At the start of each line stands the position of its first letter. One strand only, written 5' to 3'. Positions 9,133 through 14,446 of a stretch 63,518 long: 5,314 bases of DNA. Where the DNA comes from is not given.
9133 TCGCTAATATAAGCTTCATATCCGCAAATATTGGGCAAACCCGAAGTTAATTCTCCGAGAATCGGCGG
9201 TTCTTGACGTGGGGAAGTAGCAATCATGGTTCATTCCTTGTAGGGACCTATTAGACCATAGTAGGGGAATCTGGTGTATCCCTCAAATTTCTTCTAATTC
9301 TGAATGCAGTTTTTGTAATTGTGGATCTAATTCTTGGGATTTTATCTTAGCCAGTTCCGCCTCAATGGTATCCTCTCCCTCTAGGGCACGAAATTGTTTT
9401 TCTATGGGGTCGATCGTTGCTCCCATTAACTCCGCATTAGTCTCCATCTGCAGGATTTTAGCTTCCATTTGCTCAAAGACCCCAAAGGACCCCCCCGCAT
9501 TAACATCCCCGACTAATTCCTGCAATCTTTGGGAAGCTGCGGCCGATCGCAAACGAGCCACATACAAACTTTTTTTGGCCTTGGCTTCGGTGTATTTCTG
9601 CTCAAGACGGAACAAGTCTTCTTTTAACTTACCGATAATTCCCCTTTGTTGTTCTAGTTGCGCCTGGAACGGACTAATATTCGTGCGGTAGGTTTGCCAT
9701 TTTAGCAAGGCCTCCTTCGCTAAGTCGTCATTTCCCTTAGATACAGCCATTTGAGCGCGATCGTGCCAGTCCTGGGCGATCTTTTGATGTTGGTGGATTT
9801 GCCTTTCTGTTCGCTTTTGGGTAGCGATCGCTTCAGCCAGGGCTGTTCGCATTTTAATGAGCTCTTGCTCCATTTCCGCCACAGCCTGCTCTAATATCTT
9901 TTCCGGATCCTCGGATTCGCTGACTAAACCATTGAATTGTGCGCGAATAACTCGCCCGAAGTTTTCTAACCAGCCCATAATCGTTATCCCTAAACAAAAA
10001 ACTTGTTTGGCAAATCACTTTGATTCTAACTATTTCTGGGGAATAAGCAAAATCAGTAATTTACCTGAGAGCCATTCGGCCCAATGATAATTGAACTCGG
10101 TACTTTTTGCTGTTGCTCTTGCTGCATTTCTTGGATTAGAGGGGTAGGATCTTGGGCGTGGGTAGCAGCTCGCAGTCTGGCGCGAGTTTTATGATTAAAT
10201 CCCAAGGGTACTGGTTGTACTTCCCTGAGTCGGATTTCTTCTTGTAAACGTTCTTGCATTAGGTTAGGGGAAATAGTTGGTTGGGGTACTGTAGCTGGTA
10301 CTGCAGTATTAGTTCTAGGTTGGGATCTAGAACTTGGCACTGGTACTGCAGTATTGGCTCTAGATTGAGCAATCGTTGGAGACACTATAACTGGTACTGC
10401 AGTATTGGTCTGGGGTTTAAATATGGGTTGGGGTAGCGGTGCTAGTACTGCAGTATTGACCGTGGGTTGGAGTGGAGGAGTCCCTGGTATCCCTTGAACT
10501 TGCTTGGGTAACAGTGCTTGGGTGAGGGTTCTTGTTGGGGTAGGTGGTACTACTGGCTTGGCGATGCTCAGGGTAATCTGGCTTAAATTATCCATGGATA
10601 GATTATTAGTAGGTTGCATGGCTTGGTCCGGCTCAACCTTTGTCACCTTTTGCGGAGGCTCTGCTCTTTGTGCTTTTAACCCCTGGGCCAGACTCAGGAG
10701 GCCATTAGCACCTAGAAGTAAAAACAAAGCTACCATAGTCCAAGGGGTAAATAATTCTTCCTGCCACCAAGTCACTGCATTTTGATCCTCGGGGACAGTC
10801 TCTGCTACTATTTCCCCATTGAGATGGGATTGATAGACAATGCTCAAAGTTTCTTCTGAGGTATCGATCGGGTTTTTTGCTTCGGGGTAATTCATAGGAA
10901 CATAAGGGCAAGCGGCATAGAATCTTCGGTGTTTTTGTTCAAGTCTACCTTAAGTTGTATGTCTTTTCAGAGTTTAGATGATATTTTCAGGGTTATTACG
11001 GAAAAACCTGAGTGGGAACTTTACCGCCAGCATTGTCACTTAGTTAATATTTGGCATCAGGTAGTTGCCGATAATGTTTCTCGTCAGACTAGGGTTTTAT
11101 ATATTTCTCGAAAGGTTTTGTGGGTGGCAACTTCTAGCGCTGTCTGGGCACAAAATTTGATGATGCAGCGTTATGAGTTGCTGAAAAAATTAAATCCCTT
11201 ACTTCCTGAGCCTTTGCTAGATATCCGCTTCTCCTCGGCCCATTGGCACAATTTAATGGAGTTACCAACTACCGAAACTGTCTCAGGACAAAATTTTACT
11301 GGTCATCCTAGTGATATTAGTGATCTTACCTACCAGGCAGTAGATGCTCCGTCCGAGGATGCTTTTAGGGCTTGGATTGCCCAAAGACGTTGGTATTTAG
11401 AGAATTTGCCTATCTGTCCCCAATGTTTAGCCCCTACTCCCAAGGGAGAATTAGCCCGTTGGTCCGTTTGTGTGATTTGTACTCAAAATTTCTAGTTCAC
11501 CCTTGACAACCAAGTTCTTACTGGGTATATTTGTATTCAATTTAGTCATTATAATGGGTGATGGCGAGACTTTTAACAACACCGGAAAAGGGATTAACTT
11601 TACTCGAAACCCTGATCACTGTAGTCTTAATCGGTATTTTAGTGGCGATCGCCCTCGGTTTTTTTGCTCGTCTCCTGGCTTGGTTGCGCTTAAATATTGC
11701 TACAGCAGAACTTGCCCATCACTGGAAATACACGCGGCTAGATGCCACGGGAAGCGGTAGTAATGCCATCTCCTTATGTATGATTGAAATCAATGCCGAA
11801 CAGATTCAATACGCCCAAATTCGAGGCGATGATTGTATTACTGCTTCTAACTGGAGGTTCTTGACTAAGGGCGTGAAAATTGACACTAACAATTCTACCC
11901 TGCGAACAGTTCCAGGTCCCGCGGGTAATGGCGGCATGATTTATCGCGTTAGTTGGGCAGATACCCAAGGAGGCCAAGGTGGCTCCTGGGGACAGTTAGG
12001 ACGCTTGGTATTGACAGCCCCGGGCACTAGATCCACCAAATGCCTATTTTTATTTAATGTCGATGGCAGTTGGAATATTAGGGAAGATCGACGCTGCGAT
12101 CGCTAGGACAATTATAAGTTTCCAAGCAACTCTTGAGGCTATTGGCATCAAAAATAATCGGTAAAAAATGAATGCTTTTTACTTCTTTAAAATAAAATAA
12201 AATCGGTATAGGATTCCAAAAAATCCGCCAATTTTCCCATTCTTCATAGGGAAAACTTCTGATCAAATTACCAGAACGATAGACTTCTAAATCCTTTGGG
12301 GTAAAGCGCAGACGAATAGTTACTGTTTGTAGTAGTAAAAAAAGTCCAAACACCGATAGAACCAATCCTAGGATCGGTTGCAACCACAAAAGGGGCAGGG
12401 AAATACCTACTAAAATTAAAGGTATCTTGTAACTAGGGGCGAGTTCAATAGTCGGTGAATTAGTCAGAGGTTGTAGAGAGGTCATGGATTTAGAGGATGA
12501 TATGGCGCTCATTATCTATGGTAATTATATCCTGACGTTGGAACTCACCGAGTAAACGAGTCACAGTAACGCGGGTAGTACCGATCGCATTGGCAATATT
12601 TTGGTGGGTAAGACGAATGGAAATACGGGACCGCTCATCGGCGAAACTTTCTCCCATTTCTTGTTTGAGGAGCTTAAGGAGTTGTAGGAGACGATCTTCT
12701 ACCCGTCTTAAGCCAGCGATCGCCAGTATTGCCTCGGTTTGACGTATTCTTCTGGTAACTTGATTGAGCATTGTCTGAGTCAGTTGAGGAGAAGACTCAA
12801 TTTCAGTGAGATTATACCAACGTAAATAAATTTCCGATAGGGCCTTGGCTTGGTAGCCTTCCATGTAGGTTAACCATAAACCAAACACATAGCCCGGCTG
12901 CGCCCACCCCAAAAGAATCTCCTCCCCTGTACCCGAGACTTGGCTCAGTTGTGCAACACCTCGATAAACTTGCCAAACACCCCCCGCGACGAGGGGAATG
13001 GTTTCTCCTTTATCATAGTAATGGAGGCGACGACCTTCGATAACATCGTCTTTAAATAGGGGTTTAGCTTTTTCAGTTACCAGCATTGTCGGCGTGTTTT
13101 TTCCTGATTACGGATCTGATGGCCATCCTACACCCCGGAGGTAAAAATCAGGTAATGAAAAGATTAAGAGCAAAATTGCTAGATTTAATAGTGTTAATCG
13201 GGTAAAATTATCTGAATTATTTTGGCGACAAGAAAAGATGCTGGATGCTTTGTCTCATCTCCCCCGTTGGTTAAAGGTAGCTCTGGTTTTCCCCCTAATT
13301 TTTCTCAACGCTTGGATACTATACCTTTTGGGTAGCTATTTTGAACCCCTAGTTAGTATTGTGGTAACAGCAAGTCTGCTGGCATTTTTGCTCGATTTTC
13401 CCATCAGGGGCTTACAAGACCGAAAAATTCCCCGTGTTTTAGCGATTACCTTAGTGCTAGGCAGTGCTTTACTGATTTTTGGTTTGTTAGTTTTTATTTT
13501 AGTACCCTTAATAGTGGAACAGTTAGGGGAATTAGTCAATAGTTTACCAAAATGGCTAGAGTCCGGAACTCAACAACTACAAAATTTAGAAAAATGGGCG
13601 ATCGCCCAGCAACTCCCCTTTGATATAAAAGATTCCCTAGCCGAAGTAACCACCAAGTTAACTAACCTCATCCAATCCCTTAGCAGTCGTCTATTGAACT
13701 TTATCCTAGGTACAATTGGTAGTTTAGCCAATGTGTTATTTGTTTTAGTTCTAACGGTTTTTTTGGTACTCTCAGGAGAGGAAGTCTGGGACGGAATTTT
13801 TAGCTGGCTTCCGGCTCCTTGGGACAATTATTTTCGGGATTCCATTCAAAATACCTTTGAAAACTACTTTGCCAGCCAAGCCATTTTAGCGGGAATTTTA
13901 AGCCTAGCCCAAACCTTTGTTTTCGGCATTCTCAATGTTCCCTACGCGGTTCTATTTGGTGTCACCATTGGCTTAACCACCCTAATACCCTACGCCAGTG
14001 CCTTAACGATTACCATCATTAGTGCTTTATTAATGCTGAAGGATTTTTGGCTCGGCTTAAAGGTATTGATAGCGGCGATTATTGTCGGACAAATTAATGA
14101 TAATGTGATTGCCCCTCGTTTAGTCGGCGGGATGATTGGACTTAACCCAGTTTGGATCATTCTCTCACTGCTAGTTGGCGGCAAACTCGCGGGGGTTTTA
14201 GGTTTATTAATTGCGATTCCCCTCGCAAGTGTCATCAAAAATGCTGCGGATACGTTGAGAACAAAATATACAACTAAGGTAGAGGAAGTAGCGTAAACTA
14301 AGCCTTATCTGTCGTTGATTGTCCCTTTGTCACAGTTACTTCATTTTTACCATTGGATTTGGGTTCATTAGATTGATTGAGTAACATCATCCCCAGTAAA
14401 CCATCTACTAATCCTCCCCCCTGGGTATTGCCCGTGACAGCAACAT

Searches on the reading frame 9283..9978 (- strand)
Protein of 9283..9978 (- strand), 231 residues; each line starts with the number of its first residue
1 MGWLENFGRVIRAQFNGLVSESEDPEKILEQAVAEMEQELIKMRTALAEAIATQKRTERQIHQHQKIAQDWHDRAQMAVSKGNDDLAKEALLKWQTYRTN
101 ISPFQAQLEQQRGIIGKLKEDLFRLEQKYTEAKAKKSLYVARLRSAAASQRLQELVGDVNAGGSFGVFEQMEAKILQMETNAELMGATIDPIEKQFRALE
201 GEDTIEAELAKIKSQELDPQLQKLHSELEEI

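Call 58: search_protein_families(library=pfam, proteins=[window:9283-9978:-], max_evalue=1e-8)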
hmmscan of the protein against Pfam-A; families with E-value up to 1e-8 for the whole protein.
window:9283-9978:- (231 aa): 1 family
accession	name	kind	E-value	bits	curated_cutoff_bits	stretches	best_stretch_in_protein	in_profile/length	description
PF04012.17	PspA_IM30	-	1.4e-47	162.5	33.9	1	5-215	4-217/220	PspA/IM30 family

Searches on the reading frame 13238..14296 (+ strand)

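Call 58: search_protein_families(library=pfam, proteins=[window:13238-14296:+], max_evalue=1e-8)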
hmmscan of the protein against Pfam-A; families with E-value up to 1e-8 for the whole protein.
window:13238-14296:+ (352 aa): 1 family
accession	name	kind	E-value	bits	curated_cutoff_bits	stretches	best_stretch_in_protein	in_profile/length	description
PF01594.21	AI-2E_transport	-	6.2e-75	252.8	34.3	1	16-340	2-326/327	AI-2E family transporter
